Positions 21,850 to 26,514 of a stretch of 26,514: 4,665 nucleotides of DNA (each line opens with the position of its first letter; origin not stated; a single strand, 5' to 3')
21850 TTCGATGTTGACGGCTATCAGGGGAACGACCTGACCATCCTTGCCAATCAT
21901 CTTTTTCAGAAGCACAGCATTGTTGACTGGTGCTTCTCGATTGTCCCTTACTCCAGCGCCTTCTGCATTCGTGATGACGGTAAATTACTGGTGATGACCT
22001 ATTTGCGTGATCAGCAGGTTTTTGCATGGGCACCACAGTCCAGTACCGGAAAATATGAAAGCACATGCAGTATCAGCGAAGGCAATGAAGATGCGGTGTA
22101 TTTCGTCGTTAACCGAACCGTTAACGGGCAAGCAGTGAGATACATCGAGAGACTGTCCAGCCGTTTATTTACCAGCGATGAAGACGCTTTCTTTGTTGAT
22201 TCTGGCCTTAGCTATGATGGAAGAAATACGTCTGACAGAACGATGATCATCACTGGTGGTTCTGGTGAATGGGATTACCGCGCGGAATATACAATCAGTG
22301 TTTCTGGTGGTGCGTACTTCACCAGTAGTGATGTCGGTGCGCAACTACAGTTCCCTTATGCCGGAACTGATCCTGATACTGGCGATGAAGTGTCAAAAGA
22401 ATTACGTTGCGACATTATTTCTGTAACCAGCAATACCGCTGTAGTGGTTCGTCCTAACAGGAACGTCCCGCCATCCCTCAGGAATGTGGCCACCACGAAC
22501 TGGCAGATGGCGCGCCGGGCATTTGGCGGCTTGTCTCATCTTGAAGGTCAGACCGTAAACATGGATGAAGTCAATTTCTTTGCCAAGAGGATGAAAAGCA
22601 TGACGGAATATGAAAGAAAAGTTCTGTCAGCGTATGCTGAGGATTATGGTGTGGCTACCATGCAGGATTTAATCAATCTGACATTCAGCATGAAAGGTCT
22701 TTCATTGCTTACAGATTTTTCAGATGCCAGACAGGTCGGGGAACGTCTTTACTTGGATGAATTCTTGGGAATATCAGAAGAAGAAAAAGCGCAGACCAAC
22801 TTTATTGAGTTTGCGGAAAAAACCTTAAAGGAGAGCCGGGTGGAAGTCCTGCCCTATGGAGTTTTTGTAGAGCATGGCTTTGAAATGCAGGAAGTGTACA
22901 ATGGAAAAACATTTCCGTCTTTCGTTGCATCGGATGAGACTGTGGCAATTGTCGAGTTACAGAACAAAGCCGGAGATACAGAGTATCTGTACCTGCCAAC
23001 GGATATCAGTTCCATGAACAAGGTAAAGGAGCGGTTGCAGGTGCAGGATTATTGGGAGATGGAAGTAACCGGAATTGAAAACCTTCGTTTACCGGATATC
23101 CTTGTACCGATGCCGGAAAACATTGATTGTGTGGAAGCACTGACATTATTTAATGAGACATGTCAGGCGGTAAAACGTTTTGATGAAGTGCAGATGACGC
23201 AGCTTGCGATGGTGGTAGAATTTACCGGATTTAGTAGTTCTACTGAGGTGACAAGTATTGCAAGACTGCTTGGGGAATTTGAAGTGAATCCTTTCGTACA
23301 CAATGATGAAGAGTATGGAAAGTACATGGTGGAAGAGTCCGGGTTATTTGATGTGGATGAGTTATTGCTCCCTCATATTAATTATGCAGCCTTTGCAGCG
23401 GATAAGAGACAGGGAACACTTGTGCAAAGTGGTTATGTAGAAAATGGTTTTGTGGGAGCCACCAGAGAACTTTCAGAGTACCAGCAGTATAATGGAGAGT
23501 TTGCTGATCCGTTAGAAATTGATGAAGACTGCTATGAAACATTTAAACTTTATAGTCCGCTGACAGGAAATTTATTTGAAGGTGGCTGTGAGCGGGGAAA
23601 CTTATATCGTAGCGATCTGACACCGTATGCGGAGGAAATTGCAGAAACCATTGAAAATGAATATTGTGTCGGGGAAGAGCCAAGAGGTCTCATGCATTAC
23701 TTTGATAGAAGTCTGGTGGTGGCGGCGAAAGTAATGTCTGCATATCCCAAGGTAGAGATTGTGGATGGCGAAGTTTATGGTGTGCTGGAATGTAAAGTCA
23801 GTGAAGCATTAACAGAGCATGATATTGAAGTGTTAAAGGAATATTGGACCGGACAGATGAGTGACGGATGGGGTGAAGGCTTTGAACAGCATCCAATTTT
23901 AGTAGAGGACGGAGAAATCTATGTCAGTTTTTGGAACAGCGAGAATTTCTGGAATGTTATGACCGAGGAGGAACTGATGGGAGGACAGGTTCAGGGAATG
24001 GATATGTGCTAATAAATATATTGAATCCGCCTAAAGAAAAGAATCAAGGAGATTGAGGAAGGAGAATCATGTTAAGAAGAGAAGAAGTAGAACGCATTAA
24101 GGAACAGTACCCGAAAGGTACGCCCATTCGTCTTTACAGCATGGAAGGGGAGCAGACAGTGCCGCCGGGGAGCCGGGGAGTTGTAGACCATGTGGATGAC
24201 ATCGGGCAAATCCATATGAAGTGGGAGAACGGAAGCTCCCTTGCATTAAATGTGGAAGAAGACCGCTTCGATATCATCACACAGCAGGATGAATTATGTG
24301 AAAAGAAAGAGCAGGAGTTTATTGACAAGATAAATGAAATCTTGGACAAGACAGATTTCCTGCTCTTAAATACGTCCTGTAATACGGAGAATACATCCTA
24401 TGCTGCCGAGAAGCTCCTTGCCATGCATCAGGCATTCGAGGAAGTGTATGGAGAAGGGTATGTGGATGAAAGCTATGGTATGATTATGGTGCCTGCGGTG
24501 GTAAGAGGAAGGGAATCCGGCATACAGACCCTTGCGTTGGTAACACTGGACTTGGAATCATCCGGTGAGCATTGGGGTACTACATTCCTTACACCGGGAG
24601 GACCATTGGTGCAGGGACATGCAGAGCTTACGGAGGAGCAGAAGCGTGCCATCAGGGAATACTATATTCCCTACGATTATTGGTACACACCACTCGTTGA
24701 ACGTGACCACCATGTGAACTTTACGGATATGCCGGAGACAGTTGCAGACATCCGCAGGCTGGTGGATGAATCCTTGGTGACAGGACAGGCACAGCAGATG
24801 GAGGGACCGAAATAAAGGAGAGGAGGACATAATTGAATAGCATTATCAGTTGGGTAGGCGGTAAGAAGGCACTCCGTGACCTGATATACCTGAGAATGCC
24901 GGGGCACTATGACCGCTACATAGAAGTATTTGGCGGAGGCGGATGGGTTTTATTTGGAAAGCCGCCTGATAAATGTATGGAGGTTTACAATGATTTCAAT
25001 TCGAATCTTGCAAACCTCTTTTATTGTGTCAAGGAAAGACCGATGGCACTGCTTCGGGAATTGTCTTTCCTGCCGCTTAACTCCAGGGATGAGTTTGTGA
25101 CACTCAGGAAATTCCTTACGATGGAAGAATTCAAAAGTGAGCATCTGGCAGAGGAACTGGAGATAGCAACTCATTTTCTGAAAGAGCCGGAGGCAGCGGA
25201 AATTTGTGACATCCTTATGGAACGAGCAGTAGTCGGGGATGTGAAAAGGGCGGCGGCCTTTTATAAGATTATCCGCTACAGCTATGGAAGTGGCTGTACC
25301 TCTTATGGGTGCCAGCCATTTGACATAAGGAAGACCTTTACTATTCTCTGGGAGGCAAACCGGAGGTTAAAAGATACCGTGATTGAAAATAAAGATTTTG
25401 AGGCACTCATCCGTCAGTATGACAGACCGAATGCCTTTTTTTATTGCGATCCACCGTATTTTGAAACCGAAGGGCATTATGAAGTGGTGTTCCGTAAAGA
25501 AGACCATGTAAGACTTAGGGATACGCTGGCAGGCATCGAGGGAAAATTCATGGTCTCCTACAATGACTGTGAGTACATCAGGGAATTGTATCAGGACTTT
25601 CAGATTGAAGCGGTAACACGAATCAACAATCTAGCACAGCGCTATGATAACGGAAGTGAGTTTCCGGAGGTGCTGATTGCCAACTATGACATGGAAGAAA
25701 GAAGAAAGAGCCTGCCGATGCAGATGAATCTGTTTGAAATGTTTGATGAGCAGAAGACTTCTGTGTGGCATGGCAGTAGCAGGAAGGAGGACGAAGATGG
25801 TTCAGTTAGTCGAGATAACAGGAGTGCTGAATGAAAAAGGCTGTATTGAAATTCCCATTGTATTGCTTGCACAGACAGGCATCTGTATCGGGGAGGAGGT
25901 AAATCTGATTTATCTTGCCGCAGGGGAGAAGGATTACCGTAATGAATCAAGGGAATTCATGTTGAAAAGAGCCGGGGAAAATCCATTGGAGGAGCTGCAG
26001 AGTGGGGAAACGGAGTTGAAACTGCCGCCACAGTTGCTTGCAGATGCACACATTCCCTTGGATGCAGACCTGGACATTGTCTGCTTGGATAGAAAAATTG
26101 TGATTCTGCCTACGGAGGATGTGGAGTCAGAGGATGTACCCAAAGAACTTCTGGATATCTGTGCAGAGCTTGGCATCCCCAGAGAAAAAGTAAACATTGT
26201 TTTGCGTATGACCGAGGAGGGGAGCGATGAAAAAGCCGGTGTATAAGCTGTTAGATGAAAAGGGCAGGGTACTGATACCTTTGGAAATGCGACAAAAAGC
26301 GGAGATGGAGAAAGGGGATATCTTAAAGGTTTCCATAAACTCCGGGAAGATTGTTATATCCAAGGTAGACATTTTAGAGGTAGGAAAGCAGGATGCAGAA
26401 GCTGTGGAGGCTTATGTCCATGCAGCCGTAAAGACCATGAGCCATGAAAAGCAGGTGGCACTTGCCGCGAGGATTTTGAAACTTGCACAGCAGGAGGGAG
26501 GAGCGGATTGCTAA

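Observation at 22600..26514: Firmicutes-type gene block: acidic protein, mobile-element-type protein, orphan Dam methyltransferase coupled to two AbrB-fold proteins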

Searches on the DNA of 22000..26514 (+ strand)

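Call 10: search_dna_similar(query=window:22000-26514:+, collection=ecoli_genomes, mode=near, max_rows=10)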
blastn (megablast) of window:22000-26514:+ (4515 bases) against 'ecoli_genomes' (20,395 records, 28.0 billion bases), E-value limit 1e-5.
Records with a match: 527; places in all: 536; records where one place covers at least 80% of the query: 0.
Genomes with a match: 524 of 5426; with a place that covers at least 80% of the query: 0. Places per genome that has any: lowest 1, median 1, highest 2. On chromosomes: 533 places; on plasmids: 3.
Best place of each record, by identity: 95-99% 521; 90-95% 6.
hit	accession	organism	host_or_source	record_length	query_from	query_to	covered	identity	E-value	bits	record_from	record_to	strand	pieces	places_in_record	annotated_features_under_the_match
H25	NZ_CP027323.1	Escherichia coli strain 2013C-3033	Homo sapiens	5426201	1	563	12%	98.6%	0e+0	996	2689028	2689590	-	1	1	hypothetical protein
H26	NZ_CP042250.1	Escherichia coli strain BCE049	Dairy cow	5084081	1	563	12%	98.6%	0e+0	996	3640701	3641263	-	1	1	hypothetical protein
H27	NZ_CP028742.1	Escherichia coli strain A33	Perameles nasuta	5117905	1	563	12%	98.6%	0e+0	996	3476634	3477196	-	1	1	hypothetical protein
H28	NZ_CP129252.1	Escherichia coli strain STEC1585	Homo sapiens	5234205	1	563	12%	98.4%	0e+0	990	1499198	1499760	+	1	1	hypothetical protein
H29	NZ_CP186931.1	Escherichia coli strain DLL7555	clinical isolate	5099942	1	563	12%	98.4%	0e+0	990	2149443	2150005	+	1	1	hypothetical protein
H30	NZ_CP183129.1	Escherichia coli strain 755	Homo sapiens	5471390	1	563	12%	98.4%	0e+0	990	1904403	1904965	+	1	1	hypothetical protein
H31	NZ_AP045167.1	Escherichia coli strain JNEC-KY171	Homo sapiens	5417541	1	563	12%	98.4%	0e+0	990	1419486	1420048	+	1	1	phage tail protein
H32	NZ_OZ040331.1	Escherichia coli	-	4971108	1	563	12%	98.4%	0e+0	990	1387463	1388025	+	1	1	hypothetical protein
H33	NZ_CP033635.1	Escherichia coli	chicken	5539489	1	563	12%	98.2%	0e+0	985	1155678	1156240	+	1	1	hypothetical protein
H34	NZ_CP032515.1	Escherichia coli strain 118UI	Homo sapiens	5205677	1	563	12%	98.2%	0e+0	985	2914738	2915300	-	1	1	hypothetical protein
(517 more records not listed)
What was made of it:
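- None of the 524 complete E. coli genomes that match the phage part carries the block (call 10). No complete E. coli genome matched the block itself; 524 of 5426 matched the phage part of the query (call 10).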

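Call 67: search_rna_families(source=window, start=22000, end=26514, threshold=gathering)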
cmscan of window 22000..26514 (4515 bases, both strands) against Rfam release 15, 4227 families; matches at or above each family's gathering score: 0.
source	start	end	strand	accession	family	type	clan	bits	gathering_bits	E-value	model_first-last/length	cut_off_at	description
